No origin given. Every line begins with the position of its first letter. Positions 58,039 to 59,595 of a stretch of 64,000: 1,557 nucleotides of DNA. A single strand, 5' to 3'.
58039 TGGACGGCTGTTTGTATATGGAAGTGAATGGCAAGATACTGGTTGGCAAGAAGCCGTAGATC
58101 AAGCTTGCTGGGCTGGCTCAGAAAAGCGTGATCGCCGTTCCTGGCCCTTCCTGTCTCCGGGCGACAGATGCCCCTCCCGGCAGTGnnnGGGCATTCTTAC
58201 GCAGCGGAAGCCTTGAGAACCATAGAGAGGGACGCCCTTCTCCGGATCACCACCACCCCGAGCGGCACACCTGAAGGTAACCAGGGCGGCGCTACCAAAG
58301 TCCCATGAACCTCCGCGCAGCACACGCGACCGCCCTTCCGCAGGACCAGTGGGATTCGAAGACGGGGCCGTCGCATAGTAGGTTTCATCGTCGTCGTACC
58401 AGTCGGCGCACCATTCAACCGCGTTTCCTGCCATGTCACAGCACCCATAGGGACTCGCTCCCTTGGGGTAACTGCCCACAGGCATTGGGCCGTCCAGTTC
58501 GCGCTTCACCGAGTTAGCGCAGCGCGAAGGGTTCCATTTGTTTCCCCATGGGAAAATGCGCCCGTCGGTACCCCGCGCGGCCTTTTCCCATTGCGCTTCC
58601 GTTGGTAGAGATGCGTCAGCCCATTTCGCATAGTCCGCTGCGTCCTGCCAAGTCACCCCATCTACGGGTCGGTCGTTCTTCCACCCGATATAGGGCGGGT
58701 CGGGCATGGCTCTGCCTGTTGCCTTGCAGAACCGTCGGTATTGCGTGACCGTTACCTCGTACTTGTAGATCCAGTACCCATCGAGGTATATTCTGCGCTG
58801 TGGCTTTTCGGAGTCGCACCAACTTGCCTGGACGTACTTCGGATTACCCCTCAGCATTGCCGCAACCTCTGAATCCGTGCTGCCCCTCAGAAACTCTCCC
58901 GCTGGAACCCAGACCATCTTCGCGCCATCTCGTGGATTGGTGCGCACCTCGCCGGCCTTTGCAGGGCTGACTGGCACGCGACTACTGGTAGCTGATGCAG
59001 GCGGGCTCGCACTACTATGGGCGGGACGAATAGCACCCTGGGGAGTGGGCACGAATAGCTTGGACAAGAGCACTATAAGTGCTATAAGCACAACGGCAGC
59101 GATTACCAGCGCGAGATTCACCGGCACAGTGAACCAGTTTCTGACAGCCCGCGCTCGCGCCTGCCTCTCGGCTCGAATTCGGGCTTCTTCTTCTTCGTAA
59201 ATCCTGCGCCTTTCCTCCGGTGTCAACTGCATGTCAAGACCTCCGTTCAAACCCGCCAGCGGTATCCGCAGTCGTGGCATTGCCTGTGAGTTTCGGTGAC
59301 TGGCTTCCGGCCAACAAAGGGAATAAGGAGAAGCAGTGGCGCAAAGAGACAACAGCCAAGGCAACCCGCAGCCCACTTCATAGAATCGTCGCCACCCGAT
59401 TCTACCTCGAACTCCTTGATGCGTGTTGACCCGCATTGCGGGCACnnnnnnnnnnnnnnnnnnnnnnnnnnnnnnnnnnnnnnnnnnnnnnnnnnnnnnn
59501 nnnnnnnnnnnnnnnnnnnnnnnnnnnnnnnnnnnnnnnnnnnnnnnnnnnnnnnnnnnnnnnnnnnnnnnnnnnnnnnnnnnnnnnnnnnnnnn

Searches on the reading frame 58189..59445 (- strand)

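Call 10: search_protein_families(library=pfam, proteins=[window:58189-59445:-], max_evalue=0.001)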
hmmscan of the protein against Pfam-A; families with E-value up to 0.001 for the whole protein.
window:58189-59445:- (419 aa): 1 family
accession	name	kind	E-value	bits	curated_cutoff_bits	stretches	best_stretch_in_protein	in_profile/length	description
PF03781.23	FGE-sulfatase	-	6.3e-48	164.1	23.3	1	175-417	3-255/255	Sulfatase-modifying factor enzyme 1-like domain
